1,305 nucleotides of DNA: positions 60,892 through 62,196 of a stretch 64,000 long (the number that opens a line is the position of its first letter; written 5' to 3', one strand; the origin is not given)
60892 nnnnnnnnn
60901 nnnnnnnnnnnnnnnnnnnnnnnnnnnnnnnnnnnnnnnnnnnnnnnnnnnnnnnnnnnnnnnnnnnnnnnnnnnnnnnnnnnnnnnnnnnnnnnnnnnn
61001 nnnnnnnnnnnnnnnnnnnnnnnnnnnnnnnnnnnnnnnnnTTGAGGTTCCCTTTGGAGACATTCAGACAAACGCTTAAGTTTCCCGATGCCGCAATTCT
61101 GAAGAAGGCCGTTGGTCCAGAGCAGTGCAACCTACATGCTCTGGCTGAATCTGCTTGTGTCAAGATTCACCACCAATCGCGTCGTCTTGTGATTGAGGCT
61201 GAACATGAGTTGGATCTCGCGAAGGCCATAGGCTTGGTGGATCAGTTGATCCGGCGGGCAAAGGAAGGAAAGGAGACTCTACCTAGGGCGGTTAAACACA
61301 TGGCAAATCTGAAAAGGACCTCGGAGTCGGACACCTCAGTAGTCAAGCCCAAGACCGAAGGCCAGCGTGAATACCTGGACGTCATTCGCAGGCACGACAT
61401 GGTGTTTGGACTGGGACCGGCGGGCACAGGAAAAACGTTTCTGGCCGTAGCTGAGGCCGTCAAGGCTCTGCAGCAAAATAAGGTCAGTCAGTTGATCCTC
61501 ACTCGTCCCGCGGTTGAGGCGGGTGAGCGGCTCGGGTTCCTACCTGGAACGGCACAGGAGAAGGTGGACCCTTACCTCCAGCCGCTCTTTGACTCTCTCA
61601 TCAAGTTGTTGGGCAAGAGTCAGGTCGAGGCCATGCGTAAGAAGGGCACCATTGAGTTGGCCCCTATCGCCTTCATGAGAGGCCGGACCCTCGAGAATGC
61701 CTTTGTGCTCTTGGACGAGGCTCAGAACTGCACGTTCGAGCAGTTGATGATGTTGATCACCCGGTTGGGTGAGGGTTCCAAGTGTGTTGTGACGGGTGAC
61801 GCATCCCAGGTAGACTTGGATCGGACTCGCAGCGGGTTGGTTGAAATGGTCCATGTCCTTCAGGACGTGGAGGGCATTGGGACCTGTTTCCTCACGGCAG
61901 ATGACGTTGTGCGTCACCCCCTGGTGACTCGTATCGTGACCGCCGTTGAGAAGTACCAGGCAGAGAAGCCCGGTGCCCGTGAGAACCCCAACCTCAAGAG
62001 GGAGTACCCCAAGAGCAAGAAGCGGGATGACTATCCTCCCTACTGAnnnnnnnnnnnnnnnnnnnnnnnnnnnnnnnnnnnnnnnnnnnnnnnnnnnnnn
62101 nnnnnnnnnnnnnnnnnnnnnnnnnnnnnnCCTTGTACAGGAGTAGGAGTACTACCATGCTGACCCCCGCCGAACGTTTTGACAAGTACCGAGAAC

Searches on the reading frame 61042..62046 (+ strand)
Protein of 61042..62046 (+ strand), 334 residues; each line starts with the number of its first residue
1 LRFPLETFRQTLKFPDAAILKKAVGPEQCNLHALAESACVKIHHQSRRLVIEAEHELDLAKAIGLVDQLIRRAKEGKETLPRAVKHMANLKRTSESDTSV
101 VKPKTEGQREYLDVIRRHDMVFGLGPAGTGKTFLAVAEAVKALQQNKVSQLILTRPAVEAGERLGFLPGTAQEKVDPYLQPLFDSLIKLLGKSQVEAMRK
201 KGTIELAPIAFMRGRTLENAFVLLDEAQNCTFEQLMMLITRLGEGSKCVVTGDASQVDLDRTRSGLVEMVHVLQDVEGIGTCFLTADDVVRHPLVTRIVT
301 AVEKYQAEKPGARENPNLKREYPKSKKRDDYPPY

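Call 3: search_protein_families(library=pfam, proteins=[window:61042-62046:+], max_evalue=0.1)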
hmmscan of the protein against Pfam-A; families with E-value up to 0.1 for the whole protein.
window:61042-62046:+ (334 aa): 13 families
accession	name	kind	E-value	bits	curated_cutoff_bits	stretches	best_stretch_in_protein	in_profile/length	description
PF02562.22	PhoH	-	5.1e-85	284.6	27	1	101-302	2-204/205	PhoH-like protein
PF13604.12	AAA_30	-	2.3e-07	31.2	27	1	106-257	4-128/191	AAA domain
PF13245.12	AAA_19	-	1.1e-06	29.3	25.1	1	109-257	2-129/134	AAA domain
PF01695.23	IstB_IS21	-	0.0002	21.4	24.1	1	110-146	84-120/238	IstB-like ATP binding protein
PF00270.35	DEAD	-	0.00081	19.6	26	1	105-156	1-53/167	DEAD/DEAH box helicase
PF13401.12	AAA_22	-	0.0042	17.8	27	1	124-241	11-107/130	AAA domain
PF13191.12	AAA_16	-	0.0061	17.5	32.6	1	111-214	15-110/167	AAA ATPase domain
PF20720.3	nSTAND3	-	0.013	15.7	27.2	1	105-146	4-45/155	Novel STAND NTPase 3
PF13481.12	AAA_25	-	0.021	14.9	27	1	113-145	28-60/195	AAA domain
PF03237.21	Terminase_6N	-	0.058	13.5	22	0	124-157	3-37/215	Terminase large subunit, T4likevirus-type, N-terminal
PF13086.12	AAA_11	-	0.087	13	27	0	120-145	19-44/257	AAA domain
PF00580.27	UvrD-helicase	-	0.087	12.9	23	0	125-149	20-44/271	UvrD/REP helicase N-terminal domain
PF06813.19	Nodulin-like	-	0.087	12.7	24.7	0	127-191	15-79/250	Nodulin-like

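Call 4: search_protein_families(library=phrogs, proteins=[window:61042-62046:+], max_evalue=0.1)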
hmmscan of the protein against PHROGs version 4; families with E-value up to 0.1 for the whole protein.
window:61042-62046:+ (334 aa): 8 families
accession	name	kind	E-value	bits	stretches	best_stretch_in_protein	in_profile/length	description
phrog_170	-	other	1.1e-77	262.6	1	72-313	44-288/323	PhoH-like phosphate starvation-inducible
phrog_2765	-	other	1.7e-46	159.9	1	91-294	222-435/443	PhoH-like phosphate starvation-inducible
phrog_32482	-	other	8.3e-20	71.9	1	114-274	393-556/589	PhoH-like phosphate starvation-inducible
phrog_979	-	head and packaging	2.8e-08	33.9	1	45-247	91-293/642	terminase large subunit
phrog_2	-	head and packaging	1.4e-05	25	1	99-252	262-400/807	terminase large subunit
phrog_325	-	DNA, RNA and nucleotide metabolism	0.00046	19.6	1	83-135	450-507/986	Dda-like helicase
phrog_4412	-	DNA, RNA and nucleotide metabolism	0.0024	17.3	0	104-154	331-380/743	exonuclease V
phrog_27475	-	unknown function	0.012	15.1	1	112-144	436-468/599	-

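Call 76: search_dna_similar(query=window:61042-62046:+, collection=phages, mode=protein, max_rows=12)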
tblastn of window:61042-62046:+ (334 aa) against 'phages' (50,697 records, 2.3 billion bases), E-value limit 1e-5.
Records with a match: 3788; places in all: 3790; records where one place covers at least 80% of the query: 8.
Best place of each record, by identity: 60-80% 2; <60% 3786.
By first word of the organism name: Vibrio 559; Escherichia 507; Salmonella 460; Synechococcus 376; Staphylococcus 326; Klebsiella 308; Bacillus 216; Pseudomonas 125; Rheinheimera 115; Cyanophage 67; and 88 more.
By host as written in the record: - 868; Escherichia coli 177; Klebsiella pneumoniae 130; Rheinheimera sp. BAL341 115; Synechococcus 107; Staphylococcus aureus 91; Salmonella enterica subsp. enterica serovar Enteritidis PT1 60; Salmonella enterica 50; and 778 more.
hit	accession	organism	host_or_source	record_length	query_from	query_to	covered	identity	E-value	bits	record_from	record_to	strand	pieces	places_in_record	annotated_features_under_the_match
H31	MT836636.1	Bacteriophage sp.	human fecal samples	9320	10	328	96%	44.8%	1e-74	255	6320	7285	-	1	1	record has no annotation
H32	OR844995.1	Staphylococcus phage SA 1306 Kay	Staphylococcus aureus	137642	24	309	86%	46.0%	2e-72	249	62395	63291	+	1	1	record has no annotation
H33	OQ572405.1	Pseudomonas phage Y3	Pseudomonas aeruginosa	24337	2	311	93%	42.0%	7e-71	244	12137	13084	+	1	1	record has no annotation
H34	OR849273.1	Listeria phage LM 4-14-1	Listeria monocytogenes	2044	5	306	90%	42.8%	4e-77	253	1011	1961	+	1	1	record has no annotation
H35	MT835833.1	Bacteriophage sp.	human fecal samples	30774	41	309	81%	47.0%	6e-71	244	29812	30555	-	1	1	record has no annotation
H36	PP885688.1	Tunturiibacter phage Tunturi_5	Tunturiibacter psychrotolerans X4BP1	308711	101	303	61%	60.8%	1e-71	246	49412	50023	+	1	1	PhoH-like phosphate starvation-inducible protein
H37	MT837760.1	Bacteriophage sp.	human fecal samples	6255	59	306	74%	49.4%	1e-71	246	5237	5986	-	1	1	record has no annotation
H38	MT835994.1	Bacteriophage sp.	human fecal samples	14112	101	330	69%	53.2%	1e-69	241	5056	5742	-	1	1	record has no annotation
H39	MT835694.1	Bacteriophage sp.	human fecal samples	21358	101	328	68%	53.3%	2e-73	251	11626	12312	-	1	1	record has no annotation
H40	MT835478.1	Bacteriophage sp.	human fecal samples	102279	101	308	62%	56.9%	4e-72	248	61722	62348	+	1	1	record has no annotation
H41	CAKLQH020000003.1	Acinetobacter phage MD-2021a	not known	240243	8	309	90%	39.1%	2e-65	229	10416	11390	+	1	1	ybeZ: PhoH-like protein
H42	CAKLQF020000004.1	Acinetobacter phage MD-2021a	not known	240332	8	309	90%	39.1%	2e-65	229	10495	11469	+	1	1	ybeZ: PhoH-like protein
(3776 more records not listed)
